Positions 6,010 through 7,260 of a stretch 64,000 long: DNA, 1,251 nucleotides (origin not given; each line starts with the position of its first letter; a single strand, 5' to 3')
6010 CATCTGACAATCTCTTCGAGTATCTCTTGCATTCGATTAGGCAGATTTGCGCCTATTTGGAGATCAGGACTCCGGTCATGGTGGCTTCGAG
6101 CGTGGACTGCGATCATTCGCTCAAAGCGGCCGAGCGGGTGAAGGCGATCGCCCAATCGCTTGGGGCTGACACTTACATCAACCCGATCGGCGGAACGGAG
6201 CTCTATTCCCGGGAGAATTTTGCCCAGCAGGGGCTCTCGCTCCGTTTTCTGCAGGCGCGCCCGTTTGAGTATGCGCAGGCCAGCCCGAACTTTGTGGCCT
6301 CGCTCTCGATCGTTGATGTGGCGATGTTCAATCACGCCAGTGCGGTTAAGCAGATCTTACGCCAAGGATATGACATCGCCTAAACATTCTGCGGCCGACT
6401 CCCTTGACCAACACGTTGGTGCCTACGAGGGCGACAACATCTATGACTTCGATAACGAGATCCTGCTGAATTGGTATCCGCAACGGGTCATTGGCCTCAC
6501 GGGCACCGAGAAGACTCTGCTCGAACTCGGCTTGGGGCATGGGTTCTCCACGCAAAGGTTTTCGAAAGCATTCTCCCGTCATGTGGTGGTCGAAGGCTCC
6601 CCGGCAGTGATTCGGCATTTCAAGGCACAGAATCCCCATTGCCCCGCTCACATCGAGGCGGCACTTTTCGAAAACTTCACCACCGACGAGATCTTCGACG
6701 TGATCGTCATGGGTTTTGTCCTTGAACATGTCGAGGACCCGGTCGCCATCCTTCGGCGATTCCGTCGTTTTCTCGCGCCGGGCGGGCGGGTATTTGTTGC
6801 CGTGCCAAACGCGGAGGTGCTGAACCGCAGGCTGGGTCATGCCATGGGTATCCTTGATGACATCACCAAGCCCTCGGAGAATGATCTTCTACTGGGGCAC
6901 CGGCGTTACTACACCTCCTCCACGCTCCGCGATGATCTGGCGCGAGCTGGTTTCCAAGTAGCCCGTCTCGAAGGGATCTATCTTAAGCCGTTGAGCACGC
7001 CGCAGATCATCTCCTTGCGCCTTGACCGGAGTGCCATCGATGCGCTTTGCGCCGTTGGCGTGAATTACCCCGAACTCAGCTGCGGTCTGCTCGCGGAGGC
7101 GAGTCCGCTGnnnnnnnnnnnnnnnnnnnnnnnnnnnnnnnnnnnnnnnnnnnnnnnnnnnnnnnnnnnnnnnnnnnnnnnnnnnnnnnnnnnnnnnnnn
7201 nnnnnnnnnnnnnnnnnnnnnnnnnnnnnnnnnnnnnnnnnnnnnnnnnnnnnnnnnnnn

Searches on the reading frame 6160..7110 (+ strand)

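Call 18: search_protein_families(library=pfam, proteins=[window:6160-7110:+], max_evalue=0.001)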
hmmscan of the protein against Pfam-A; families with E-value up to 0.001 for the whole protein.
window:6160-7110:+ (317 aa): 6 families
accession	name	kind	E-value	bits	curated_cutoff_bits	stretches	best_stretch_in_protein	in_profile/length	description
PF13489.12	Methyltransf_23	-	1.9e-19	70.5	27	1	114-268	20-162/164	Methyltransferase domain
PF08242.18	Methyltransf_12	-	1.4e-13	51.9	30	1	121-211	1-98/98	Methyltransferase domain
PF08241.18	Methyltransf_11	-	2.5e-13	50.9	21.2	1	121-212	1-94/95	Methyltransferase domain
PF13649.12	Methyltransf_25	-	7.9e-10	39.7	27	1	121-209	2-97/97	Methyltransferase domain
PF13847.12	Methyltransf_31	-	2.9e-06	27.4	27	1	119-217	6-113/145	Methyltransferase domain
PF05219.18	DREV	-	0.00055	19.6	26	1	116-215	94-188/265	DREV methyltransferase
